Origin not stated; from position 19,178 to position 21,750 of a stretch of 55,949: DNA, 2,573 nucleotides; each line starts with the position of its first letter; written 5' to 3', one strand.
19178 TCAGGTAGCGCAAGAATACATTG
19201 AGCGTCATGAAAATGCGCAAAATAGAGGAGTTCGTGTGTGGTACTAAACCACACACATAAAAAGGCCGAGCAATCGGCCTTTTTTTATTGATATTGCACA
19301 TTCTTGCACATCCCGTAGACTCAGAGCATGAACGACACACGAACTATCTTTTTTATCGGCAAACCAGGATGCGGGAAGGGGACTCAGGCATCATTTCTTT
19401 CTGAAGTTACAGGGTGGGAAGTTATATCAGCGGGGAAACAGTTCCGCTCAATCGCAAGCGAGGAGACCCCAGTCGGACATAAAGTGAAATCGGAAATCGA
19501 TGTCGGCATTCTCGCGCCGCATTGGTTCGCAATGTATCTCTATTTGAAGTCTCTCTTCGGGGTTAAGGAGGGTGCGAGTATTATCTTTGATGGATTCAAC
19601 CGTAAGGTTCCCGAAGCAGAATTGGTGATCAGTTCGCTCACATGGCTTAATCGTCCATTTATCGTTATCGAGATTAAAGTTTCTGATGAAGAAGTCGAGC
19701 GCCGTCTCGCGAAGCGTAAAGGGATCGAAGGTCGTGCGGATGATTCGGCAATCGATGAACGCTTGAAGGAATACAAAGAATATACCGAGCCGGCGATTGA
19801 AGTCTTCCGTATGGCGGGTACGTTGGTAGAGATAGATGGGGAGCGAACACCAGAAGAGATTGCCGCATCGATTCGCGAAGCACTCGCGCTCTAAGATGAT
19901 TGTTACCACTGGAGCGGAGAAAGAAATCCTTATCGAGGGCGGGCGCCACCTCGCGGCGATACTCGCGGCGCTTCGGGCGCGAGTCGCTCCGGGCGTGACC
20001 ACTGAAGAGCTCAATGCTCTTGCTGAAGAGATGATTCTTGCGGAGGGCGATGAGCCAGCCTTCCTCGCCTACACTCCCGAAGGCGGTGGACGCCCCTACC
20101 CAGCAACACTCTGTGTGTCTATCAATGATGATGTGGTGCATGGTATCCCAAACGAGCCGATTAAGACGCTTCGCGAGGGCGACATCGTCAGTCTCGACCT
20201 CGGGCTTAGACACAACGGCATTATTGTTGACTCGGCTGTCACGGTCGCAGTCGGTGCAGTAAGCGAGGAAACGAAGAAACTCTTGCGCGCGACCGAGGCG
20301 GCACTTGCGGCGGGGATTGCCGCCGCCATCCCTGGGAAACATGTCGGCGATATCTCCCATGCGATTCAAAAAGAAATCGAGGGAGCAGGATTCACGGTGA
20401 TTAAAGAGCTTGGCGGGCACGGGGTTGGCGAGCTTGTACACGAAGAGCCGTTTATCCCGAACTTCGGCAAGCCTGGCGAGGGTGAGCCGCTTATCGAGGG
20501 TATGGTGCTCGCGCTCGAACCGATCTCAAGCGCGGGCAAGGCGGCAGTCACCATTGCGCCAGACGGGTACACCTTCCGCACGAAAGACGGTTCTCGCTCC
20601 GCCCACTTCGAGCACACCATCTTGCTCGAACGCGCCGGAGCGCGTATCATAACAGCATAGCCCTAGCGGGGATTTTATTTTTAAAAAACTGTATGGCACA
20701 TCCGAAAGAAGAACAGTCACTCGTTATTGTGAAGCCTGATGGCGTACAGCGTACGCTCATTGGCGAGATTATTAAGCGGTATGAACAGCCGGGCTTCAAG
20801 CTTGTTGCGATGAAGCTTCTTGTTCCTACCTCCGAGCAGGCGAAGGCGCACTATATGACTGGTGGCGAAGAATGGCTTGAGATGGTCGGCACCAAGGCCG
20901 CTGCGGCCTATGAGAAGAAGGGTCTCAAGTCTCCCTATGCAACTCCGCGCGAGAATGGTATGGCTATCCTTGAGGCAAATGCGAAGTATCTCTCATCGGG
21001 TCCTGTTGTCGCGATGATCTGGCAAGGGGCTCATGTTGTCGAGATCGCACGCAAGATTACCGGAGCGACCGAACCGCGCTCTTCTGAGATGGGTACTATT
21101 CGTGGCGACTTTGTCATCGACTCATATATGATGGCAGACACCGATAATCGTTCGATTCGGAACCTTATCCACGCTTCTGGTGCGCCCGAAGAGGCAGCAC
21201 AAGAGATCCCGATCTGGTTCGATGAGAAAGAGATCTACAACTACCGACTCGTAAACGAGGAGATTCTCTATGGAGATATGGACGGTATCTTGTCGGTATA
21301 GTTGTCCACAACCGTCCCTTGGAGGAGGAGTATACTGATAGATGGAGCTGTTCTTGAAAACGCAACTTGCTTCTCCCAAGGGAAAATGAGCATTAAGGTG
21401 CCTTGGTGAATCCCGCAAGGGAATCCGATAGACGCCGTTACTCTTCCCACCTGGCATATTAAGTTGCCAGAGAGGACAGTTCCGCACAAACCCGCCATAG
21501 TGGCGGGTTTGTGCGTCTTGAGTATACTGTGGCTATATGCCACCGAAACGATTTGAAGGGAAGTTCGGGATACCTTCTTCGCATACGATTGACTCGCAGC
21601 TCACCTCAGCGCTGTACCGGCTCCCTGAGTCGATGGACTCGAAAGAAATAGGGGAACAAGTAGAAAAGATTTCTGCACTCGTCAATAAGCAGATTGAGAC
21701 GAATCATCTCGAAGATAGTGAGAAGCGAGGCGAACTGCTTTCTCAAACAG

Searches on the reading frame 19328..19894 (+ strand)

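Call 36: search_protein_families(library=pfam, proteins=[window:19328-19894:+], max_evalue=0.001)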
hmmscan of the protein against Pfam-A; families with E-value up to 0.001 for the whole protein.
window:19328-19894:+ (188 aa): 4 families
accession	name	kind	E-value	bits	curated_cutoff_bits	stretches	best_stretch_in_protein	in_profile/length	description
PF00406.28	ADK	-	2e-24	86.9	26.8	1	10-163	2-149/151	Adenylate kinase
PF13207.12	AAA_17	-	1.1e-13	52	27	1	11-141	2-132/136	AAA domain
PF13671.12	AAA_33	-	5.1e-10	40.2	27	1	7-152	2-139/143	AAA domain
PF13238.12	AAA_18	-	1.9e-05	25.5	29.4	1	7-138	1-119/128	AAA domain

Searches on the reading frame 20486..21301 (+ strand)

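Call 36: search_protein_families(library=pfam, proteins=[window:20486-21301:+], max_evalue=0.001)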
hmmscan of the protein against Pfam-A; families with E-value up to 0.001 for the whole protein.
window:20486-21301:+ (271 aa): 1 family
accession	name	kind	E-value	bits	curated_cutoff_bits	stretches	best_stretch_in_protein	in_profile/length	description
PF00334.24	NDK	-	4e-38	130.8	27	2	157-250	52-135/135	Nucleoside diphosphate kinase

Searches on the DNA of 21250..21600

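Call 37: search_rna_families(source=window, start=21250, end=21600, threshold=evalue, max_evalue=1)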
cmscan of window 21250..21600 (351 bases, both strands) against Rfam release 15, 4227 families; matches with E-value up to 1: 3.
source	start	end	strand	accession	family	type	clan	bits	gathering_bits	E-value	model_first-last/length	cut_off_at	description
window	21407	21520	+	RF01772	rnk_pseudo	Cis-reg; leader;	-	22.7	55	0.1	1-108/108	no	Pseudomonas rnk leader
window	21481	21525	-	RF01416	NrrF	Gene; antisense;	-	20.5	60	0.058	111-160/160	no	NrrF RNA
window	21486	21510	+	RF00624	P9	Gene;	-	19.9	43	0.047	49-73/74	no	Pseudomonas sRNA P9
